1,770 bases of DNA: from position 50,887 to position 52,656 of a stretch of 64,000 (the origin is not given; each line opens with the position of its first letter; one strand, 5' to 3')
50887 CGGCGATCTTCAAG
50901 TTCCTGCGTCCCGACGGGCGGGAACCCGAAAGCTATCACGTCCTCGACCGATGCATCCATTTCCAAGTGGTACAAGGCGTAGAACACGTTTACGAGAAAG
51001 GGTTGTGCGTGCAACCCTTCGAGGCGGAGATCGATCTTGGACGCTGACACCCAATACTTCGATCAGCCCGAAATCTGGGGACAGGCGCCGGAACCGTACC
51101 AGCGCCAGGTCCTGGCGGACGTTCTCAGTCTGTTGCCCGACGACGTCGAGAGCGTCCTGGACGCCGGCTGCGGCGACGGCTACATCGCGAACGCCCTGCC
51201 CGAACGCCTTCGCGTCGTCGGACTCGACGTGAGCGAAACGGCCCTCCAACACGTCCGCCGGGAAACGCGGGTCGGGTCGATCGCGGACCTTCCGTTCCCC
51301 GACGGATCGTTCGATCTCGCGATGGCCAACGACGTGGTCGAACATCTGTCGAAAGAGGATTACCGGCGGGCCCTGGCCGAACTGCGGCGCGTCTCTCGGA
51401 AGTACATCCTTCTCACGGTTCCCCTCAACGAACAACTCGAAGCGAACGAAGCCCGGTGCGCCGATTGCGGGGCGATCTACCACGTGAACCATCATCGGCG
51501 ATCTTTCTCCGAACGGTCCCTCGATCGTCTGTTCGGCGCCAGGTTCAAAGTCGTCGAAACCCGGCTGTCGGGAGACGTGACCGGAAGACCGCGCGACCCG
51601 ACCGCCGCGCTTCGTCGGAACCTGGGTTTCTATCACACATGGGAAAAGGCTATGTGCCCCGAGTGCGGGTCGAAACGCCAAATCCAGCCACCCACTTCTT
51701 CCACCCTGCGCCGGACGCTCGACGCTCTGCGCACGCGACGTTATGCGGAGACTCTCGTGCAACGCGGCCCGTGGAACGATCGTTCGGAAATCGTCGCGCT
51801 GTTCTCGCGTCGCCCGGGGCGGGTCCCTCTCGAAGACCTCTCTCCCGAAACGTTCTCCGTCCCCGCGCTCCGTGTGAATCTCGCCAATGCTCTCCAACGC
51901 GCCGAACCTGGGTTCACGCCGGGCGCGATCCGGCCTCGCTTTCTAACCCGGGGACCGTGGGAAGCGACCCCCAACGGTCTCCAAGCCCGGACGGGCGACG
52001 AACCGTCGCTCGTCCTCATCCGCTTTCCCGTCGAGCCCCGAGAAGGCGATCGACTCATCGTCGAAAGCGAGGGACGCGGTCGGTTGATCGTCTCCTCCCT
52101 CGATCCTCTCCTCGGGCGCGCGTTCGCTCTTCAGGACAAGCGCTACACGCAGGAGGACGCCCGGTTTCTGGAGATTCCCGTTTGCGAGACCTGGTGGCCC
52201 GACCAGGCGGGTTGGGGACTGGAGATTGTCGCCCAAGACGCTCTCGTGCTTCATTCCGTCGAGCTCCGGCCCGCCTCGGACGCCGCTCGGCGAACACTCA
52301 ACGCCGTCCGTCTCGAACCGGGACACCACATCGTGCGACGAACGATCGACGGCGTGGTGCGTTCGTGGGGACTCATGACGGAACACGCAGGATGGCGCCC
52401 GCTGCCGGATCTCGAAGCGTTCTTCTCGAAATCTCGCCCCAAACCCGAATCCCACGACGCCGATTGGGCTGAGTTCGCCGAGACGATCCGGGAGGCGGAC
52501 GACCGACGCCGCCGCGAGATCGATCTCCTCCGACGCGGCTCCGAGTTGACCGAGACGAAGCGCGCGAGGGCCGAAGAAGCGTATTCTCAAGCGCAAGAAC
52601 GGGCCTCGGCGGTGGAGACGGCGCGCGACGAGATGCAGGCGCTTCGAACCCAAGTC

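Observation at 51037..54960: Methyltransferase, coiled-coil ruler and GT4 glycosyltransferase fused in one 1307-aa protein, beside a Wzm/Wzt exporter with a carbohydrate-binding C-domain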

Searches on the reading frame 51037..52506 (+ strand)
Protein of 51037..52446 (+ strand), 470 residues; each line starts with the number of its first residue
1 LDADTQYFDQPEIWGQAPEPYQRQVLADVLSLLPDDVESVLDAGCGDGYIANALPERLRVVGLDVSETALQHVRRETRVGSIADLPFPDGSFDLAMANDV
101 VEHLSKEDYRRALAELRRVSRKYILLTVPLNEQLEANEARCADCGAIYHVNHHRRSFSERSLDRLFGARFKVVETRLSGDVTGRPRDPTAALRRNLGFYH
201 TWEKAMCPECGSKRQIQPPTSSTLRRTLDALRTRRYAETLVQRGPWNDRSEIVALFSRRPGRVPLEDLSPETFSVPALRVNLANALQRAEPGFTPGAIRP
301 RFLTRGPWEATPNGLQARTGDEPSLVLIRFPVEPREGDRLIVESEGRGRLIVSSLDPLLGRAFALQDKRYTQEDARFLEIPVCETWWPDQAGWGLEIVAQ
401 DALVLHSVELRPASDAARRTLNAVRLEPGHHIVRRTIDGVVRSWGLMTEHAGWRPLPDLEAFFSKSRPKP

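Call 30: predict_structure(alignment_id=A1)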
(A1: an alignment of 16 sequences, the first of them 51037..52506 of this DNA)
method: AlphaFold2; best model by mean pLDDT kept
length: 490 residues; sequences in the alignment: 16
mean_pLDDT: 86.3   pTM: 0.86
mean pLDDT of the five models: 86.3, 84.1, 83.9, 81.7, 81.3
residues with pLDDT >= 90: 289; 70-90: 145; 50-70: 31; < 50: 25
segments of 3 or more residues with pLDDT < 50: 468-490
pLDDT, mean of each block of 10 residues (from residue 1): 68 84 95 95 94 97 95 96 97 97 94 97 96 90 94 88 87 93 81 91 88 89 89 86 76 92 64 91 91 64 93 90 92 90 93 91 92 81 86 93 94 73 92 90 93 89 60 35 42
secondary structure, 60 per line:
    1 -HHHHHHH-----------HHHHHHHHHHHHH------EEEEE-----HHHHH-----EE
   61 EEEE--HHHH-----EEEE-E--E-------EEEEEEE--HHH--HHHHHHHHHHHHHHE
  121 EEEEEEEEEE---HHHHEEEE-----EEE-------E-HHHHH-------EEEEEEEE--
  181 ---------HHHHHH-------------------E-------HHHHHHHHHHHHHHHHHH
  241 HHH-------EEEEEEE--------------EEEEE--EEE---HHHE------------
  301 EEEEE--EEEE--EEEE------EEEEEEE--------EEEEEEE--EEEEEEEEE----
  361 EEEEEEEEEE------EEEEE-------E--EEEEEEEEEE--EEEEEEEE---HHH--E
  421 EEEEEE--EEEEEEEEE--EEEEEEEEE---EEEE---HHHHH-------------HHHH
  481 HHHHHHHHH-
elements in order: H2-8 H20-32 E39-43 H49-53 E59-64 H67-70 E76-79 E92-98 H106-119 E120-130 H134-137 E138-141 E147-149 H159-163 E171-178 H190-195 H223-243 E251-257 E272-276 E279-281 E301-305 E308-311 E314-317 E324-330 E339-345 E348-356 E361-370 E377-381 E392-401 E404-411 E420-426 E429-437 E440-448 E452-455 H459-463 H477-489
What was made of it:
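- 51037..51813 (+): Class I SAM-dependent methyltransferase (res 1-259). It has motif I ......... (res 40-48) and an inserted four-Cys element (C141, C144, C207, C210), presumably zinc-binding. AF2 model with pLDDT 86 and pTM 0.86 (call 30).
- On Class I SAM-dependent methyltransferases: The AF2 model has pLDDT 86 (call 30).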

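Call 34: fold_search(model_id=the predicted structure, library=pdb)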
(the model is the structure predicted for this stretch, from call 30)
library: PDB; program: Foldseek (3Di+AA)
matches with E <= 10: 1929; with E <= 0.001: 687
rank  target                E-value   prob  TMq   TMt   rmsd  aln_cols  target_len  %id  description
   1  2avn_A                1.3e-09  1.00  0.29  0.55  11.7       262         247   19  CRYSTAL STRUCTURE OF A UBIQUINONE/MENAQUINONE BIOSYNTHESIS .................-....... PROTEIN (TM1389) FROM THERMOTOGA  (released 2005-10-18)
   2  2gs9_A                1.9e-09  1.00  0.28  0.60   7.4       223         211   23  Crystal structure of TT1324 from Thermus thermophilis HB8 (released 2007-03-13)
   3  6uvq_A                4.5e-09  1.00  0.28  0.50  13.2       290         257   17  Crystal structure of Apo AtmM (released 2020-11-25)
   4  6uv6_C                5.1e-09  1.00  0.28  0.50  12.9       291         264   18  AtmM with bound rebeccamycin analogue (released 2020-11-25)
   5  6f5z_B                7.6e-09  1.00  0.30  0.61   7.8       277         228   17  Complex between the Haloferax volcanii Trm112 methyltransferase activator and the Hvo_0019 putative methyltransferase (released 2018-07-11)
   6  6uv6_A                8.5e-09  1.00  0.29  0.52   9.5       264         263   18  AtmM with bound rebeccamycin analogue (released 2020-11-25)
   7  8ys9_A                1.2e-08  1.00  0.27  0.58   6.6       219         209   20  Crystal structure of Phosphatidylethanolamine N-methyltransferase from R. thermophilum complexed with DMPE and SAH (released 2024-10-16)
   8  6f5z_A                1.3e-08  1.00  0.26  0.55   7.4       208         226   21  Complex between the Haloferax volcanii Trm112 methyltransferase activator and the Hvo_0019 putative methyltransferase (released 2018-07-11)
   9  5gm1_B                1.3e-08  1.00  0.28  0.47   9.9       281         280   17  Crystal structure of methyltransferase TleD complexed with SAH (released 2016-09-28)
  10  3cc8                  1.4e-08  1.00  0.29  0.62   8.6       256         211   17  Crystal structure of a putative methyltransferase (bce_1332) from bacillus cereus atcc 10987 at 1.64 A resolution (released 2008-03-04)
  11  8ys9_B                1.5e-08  1.00  0.27  0.60   6.4       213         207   19  Crystal structure of Phosphatidylethanolamine N-methyltransferase from R. thermophilum complexed with DMPE and SAH (released 2024-10-16)
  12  3l8d                  1.6e-08  1.00  0.28  0.63   8.7       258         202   17  Crystal structure of methyltransferase from Bacillus Thuringiensis (released 2010-01-12)
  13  5gm1_C                2.7e-08  1.00  0.27  0.45  12.1       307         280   18  Crystal structure of methyltransferase TleD complexed with SAH (released 2016-09-28)
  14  4pne_A                2.9e-08  1.00  0.29  0.50  10.0       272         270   18  Crystal Structure of the [4+2]-Cyclase SpnF (released 2015-02-18)
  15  5gm1_E                3.1e-08  1.00  0.28  0.47  12.0       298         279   17  Crystal structure of methyltransferase TleD complexed with SAH (released 2016-09-28)
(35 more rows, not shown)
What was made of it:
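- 51037..51813 (+): Foldseek PDB hits are class I methyltransferases, including the sugar O-methyltransferases AtmM and RebM (call 34).
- On Class I SAM-dependent methyltransferases: Foldseek gives E 1e-9 to class I methyltransferases (call 34).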

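Call 48: find_related_loci(query=A3, collection=genome_contigs, flank=8000)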
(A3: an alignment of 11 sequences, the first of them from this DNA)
Query A3 (462 aa) in genome_contigs; peptide patterns used: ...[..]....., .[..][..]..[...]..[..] (x = any residue, [..] = any of these).
600 stretches matched a pattern (row limit reached: there are more); 173 encode a relative of the query (tblastn E <= 1e-3); the best 80 are kept; 80 distinct loci.
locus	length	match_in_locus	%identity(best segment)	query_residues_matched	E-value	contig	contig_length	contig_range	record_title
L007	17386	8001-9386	42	1-460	9e-107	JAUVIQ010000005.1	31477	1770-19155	MAG: Planctomycetales bacterium isolate CSMAG_432 CSMAG_432_k127_3543982_length_31477_cov_24.0000, whole genome shotgun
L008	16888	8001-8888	42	8-296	3e-61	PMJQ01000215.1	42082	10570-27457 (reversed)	MAG: Ignavibacteriae bacterium isolate fen_1277 73.20120600_E2D.52_contig_65394, whole genome shotgun sequence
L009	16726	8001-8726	42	18-257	2e-49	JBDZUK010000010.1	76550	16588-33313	MAG: Nitrospiraceae bacterium isolate PE_seawater46 NODE_80_length_76550, whole genome shotgun sequence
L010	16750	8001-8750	35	40-268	2e-21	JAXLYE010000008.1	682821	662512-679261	MAG: Polyangia bacterium isolate STL-MYX5 C1.81.fa-8, whole genome shotgun sequence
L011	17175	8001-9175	37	29-165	1e-16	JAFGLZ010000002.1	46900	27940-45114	MAG: Phycisphaerae bacterium isolate Zod_Metabat.429 k87_26233, whole genome shotgun sequence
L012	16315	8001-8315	39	39-138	2e-15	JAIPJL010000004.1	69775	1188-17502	MAG: bacterium isolate Tobar14m-G34 Tobar14m-C239, whole genome shotgun sequence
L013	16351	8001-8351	39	26-138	2e-15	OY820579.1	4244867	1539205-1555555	MAG: bacterium isolate b87cb07c-c330-40d7-8fa2-0003e2defbb7 genome assembly, chromosome: 1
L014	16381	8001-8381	37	2-132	8e-14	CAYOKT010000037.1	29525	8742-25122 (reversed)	MAG TPA_asm: uncultured bacterium isolate SRP338002_co1_120 genome assembly, contig: NODE_1454_length_29525_cov_63.54733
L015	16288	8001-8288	40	38-129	7e-14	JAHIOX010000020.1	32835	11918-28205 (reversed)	MAG: Patescibacteria group bacterium isolate KR13_S3.mb.30 KR13_S3.mb.30_k141_298824, whole genome shotgun sequence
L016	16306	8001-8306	35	38-129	6e-12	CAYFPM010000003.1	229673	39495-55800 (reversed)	MAG TPA_asm: uncultured Gammaproteobacteria bacterium isolate ERP019367_co2_132 genome assembly, contig: NODE_49_length_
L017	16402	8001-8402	38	7-129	3e-11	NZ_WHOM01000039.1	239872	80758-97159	Streptomyces apocyni strain TRM 66233 460, whole genome shotgun sequence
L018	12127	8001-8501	34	40-195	5e-11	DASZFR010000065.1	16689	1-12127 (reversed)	MAG TPA_asm: Solirubrobacteraceae bacterium isolate SMAG_U6527 k141_3731692, whole genome shotgun sequence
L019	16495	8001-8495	35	7-167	2e-10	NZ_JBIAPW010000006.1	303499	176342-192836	Streptomyces sp. NPDC002870 NPDC002870_26_D2.ctg-0006, whole genome shotgun sequence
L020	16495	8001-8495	35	7-167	2e-10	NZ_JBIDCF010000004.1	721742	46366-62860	Streptomyces sp. NPDC047886 NPDC047886_410_D6.ctg-0004, whole genome shotgun sequence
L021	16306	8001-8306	40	24-126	1e-10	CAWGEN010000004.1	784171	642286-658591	MAG: uncultured Verrucomicrobiae bacterium isolate MFD02134.bin.2.240 genome assembly, contig: contig_14236, whole genom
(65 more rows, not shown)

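Call 63: search_solved_structures(query=A3, max_evalue=1)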
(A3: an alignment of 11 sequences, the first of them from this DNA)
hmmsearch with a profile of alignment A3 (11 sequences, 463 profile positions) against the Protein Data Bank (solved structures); distinct sequences matched with E-value up to 1: 91 (the best 60 are shown).
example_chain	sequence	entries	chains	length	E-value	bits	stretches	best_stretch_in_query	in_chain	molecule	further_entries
3cc8_A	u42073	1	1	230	4.1e-09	38.9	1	11-105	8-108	Putative methyltransferase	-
3l8d_A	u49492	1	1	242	7e-09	38.1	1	21-119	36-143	Methyltransferase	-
1ve3_A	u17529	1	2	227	2e-08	36.6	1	38-124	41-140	hypothetical protein PH0226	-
5wp5_A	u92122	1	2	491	2.2e-08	36.4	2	37-106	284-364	Phosphomethylethanolamine N-methyltransferase 2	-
3mgg_A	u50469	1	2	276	9.1e-08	34.4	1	38-118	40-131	Methyltransferase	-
3bus_A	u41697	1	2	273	2.6e-07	33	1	37-119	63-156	Methyltransferase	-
6uv6_A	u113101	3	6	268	5.4e-07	31.9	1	38-120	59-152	D-glucose O-methyltransferase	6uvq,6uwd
1p91_A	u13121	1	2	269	6.9e-07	31.5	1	33-95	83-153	Ribosomal RNA large subunit methyltransferase A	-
6uak_A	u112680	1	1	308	7.3e-07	31.4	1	37-119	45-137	SAM dependent methyltransferase LahSB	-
9sls_A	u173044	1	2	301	1e-06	30.9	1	34-116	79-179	Methyltransferase type 12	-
24uw_A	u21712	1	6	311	1.7e-06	30.3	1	33-116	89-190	FPP-methyltransferase VbFPPMT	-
5wp4_A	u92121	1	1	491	3.2e-06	29.3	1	37-106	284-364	Phosphoethanolamine N-methyltransferase 1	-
9sm0_A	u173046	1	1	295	9.1e-06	27.8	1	35-115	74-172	Methyltransferase domain-containing protein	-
8ys9_A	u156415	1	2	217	2.6e-05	26.3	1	35-119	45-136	Phosphatidylethanolamine N-methyltransferase/phosphatidyl-N-methylethanolamine N-methyltra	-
9sm1_A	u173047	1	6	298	3.2e-05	26.1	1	36-116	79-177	Methyltransferase domain protein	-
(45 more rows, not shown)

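Call 75: search_protein_representatives(protein=window:51037-52446:+)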
Query: 470 residues. Proteins with E-value up to 0.001 (for the whole library): 15735; up to 1e-10: 1784; up to 1e-30: 413. The best 150 are listed.
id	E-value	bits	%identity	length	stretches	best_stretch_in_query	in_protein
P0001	0.0e+00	1069.9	100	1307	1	1-470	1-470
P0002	9.7e-142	489.4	51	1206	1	3-465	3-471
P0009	6.9e-116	404.1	43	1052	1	1-467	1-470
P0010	7.7e-116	404.0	46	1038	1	5-461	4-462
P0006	1.1e-114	400.2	44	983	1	4-466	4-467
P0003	1.1e-112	393.5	44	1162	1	3-465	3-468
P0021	1.0e-109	383.8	42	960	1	5-458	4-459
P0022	1.1e-108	380.4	44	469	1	5-460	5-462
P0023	7.9e-108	377.5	43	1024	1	1-460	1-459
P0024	3.1e-105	369.0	41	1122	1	4-461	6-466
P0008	3.2e-105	368.9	41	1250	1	4-468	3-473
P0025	3.0e-104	365.7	42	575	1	6-463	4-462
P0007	3.1e-104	365.7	45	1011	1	26-460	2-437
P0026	1.6e-103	363.4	42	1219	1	3-464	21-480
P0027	2.4e-103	362.8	40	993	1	3-462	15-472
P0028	5.5e-101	355.0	41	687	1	6-459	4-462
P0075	3.4e-57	210.6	41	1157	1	2-258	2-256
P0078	1.5e-55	205.2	43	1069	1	4-259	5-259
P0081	8.2e-55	202.7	41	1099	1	4-256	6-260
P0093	5.0e-53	196.8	46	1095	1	6-234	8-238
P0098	4.2e-51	190.5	43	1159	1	3-234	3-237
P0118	3.7e-47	177.5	43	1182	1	6-218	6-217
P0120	8.5e-47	176.3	38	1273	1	5-260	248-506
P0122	1.8e-46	175.2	31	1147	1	4-413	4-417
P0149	2.9e-42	161.4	37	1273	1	5-263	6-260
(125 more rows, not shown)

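Call 83: search_protein_families(library=pfam, proteins=[P0075, P0078, P0081, P0093, P0098, P0118, P0120, P0149], max_evalue=0.00001)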
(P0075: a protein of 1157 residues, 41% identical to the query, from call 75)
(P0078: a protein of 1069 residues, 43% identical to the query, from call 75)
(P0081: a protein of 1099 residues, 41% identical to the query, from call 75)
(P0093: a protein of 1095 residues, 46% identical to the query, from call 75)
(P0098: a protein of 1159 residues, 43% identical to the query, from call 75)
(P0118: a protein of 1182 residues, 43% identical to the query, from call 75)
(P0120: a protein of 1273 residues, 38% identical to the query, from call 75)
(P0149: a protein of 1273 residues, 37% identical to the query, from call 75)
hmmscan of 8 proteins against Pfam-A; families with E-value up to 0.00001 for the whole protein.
P0075 (1157 aa): 8 families
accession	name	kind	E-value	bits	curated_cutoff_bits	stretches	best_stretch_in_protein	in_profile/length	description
PF08241.18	Methyltransf_11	-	1.8e-16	61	21.2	1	41-122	1-89/95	Methyltransferase domain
PF13649.12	Methyltransf_25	-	8e-15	55.7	27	1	40-122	1-95/97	Methyltransferase domain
PF13847.12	Methyltransf_31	-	6.3e-12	45.8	27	1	39-140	6-122/145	Methyltransferase domain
PF13489.12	Methyltransf_23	-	2.9e-11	43.8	27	1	35-166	21-154/164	Methyltransferase domain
PF08242.18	Methyltransf_12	-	4.8e-09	37.3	30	1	41-120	1-92/98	Methyltransferase domain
PF13692.12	Glyco_trans_1_4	-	3.2e-07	31.1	27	1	959-1105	2-140/142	Glycosyl transferases group 1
PF13439.12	Glyco_transf_4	-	5.3e-07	30.3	28.5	1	813-934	43-167/170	Glycosyltransferase Family 4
PF13579.12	Glyco_trans_4_4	-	1.1e-06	29.5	29.7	1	822-931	51-157/158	Glycosyl transferase 4-like domain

P0078 (1069 aa): 8 families
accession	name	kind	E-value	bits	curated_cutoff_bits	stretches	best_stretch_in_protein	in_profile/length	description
PF08241.18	Methyltransf_11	-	8.6e-17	62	21.2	1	42-123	1-89/95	Methyltransferase domain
PF13649.12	Methyltransf_25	-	3.3e-15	57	27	1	41-122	1-94/97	Methyltransferase domain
PF13692.12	Glyco_trans_1_4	-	1.8e-12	48.2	27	1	875-1015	2-135/142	Glycosyl transferases group 1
PF00534.26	Glycos_transf_1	-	2.8e-10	40.4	26.4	1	861-1030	2-165/172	Glycosyl transferases group 1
PF13439.12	Glyco_transf_4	-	2.6e-09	37.7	28.5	1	735-850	47-167/170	Glycosyltransferase Family 4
PF08242.18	Methyltransf_12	-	4e-09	37.5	30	1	42-121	1-92/98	Methyltransferase domain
PF13489.12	Methyltransf_23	-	2.3e-08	34.4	27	1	29-108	11-97/164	Methyltransferase domain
PF13847.12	Methyltransf_31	-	5.4e-08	33.1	27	1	40-128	6-108/145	Methyltransferase domain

P0081 (1099 aa): 10 families
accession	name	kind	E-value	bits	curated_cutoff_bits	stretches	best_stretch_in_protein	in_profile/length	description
PF08241.18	Methyltransf_11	-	1.5e-16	61.2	21.2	1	44-122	2-87/95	Methyltransferase domain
PF13649.12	Methyltransf_25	-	2.3e-15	57.5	27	1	42-122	1-93/97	Methyltransferase domain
PF00534.26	Glycos_transf_1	-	3.5e-14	53.1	26.4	1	899-1057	4-159/172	Glycosyl transferases group 1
PF13489.12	Methyltransf_23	-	7.7e-13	48.9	27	1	37-177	21-163/164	Methyltransferase domain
PF13847.12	Methyltransf_31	-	5.7e-12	46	27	1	41-170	6-143/145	Methyltransferase domain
PF13692.12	Glyco_trans_1_4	-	8.7e-12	45.9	27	1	912-1054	3-140/142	Glycosyl transferases group 1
PF13439.12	Glyco_transf_4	-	6.7e-11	42.9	28.5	1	777-886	53-167/170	Glycosyltransferase Family 4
PF13579.12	Glyco_trans_4_4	-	1.5e-09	38.8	29.7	1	685-869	5-142/158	Glycosyl transferase 4-like domain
PF08242.18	Methyltransf_12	-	4.6e-09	37.3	30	1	43-119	1-89/98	Methyltransferase domain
PF07021.18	MetW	-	4.2e-06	27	21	1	41-131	16-110/193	Methionine biosynthesis protein MetW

P0093 (1095 aa): 8 families
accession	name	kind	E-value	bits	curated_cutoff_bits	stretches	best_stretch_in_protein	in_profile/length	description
PF08241.18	Methyltransf_11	-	1e-17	65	21.2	1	43-122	1-87/95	Methyltransferase domain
PF13649.12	Methyltransf_25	-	6.3e-16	59.3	27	1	42-122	1-93/97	Methyltransferase domain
PF13692.12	Glyco_trans_1_4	-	1.2e-14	55.2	27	1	913-1058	2-140/142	Glycosyl transferases group 1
PF00534.26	Glycos_transf_1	-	3.2e-13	50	26.4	1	903-1061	6-159/172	Glycosyl transferases group 1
PF13847.12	Methyltransf_31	-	2.2e-11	44.1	27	1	40-114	5-95/145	Methyltransferase domain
PF13489.12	Methyltransf_23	-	2.5e-10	40.8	27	1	37-176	21-162/164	Methyltransferase domain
PF13439.12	Glyco_transf_4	-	1.1e-07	32.5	28.5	1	780-890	52-167/170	Glycosyltransferase Family 4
PF08242.18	Methyltransf_12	-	1.6e-07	32.4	30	1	43-120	1-90/98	Methyltransferase domain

P0098 (1159 aa): 9 families
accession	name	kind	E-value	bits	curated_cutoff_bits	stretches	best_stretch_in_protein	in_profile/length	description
PF08241.18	Methyltransf_11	-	7.4e-17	62.2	21.2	1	42-121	1-87/95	Methyltransferase domain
PF13649.12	Methyltransf_25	-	3.1e-16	60.3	27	1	41-120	1-92/97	Methyltransferase domain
PF00534.26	Glycos_transf_1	-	4.5e-16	59.3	26.4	1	941-1109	5-170/172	Glycosyl transferases group 1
PF13439.12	Glyco_transf_4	-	6.4e-14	52.8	28.5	1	815-928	50-168/170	Glycosyltransferase Family 4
PF13692.12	Glyco_trans_1_4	-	2e-13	51.2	27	1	953-1091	3-136/142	Glycosyl transferases group 1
PF13489.12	Methyltransf_23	-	3.4e-13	50.1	27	1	23-176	5-163/164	Methyltransferase domain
PF13847.12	Methyltransf_31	-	1.9e-10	41.1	27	1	38-123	4-103/145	Methyltransferase domain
PF08242.18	Methyltransf_12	-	2.6e-10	41.3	30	1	42-120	1-91/98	Methyltransferase domain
PF13579.12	Glyco_trans_4_4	-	1.7e-09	38.7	29.7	1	735-922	14-153/158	Glycosyl transferase 4-like domain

P0118 (1182 aa): 7 families
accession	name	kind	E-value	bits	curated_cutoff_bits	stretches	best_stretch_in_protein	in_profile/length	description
PF08241.18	Methyltransf_11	-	4.4e-17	62.9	21.2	1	41-122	1-89/95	Methyltransferase domain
PF13649.12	Methyltransf_25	-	1.1e-14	55.4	27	1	40-121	1-94/97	Methyltransferase domain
PF13847.12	Methyltransf_31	-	9.5e-11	42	27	1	38-129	5-110/145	Methyltransferase domain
PF08242.18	Methyltransf_12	-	9.4e-10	39.5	30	1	41-119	1-91/98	Methyltransferase domain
PF13692.12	Glyco_trans_1_4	-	1.1e-09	39.2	27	1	1002-1146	2-139/142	Glycosyl transferases group 1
PF13489.12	Methyltransf_23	-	2.8e-09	37.3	27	1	29-173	12-161/164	Methyltransferase domain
PF13439.12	Glyco_transf_4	-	3e-06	27.8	28.5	1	858-980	40-167/170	Glycosyltransferase Family 4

P0120 (1273 aa): 9 families
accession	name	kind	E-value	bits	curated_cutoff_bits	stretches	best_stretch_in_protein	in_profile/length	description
PF08241.18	Methyltransf_11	-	1.1e-18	68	21.2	1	284-364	1-88/95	Methyltransferase domain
PF13649.12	Methyltransf_25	-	2e-17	64.1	27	1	283-363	1-93/97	Methyltransferase domain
PF13692.12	Glyco_trans_1_4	-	2.8e-14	54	27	1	1091-1228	4-136/142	Glycosyl transferases group 1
PF13847.12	Methyltransf_31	-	1.2e-12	48.2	27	1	279-369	3-107/145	Methyltransferase domain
PF00534.26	Glycos_transf_1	-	4e-12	46.4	26.4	1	1080-1241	7-165/172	Glycosyl transferases group 1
PF08242.18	Methyltransf_12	-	8.4e-11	42.9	30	1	284-363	1-92/98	Methyltransferase domain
PF13439.12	Glyco_transf_4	-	7.9e-09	36.2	28.5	1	959-1062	55-162/170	Glycosyltransferase Family 4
PF13489.12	Methyltransf_23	-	1.2e-08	35.3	27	1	268-373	12-120/164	Methyltransferase domain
PF13579.12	Glyco_trans_4_4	-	3.7e-08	34.3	29.7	1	866-1056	5-148/158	Glycosyl transferase 4-like domain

P0149 (1273 aa): 7 families
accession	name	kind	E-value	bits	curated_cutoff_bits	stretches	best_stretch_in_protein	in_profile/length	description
PF00534.26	Glycos_transf_1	-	7.7e-25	87.8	26.4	1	1096-1222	17-144/172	Glycosyl transferases group 1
PF13692.12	Glyco_trans_1_4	-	3.9e-23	82.7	27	1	1096-1229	3-136/142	Glycosyl transferases group 1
PF13439.12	Glyco_transf_4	-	1.8e-21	77.4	28.5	1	898-1081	6-169/170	Glycosyltransferase Family 4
PF08241.18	Methyltransf_11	-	1.6e-13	51.5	21.2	1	42-120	1-87/95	Methyltransferase domain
PF13649.12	Methyltransf_25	-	4.4e-12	47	27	1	41-119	1-92/97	Methyltransferase domain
PF13847.12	Methyltransf_31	-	3.2e-09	37.1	27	1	37-108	3-91/145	Methyltransferase domain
PF13489.12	Methyltransf_23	-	1.8e-07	31.5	27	1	25-129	8-119/164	Methyltransferase domain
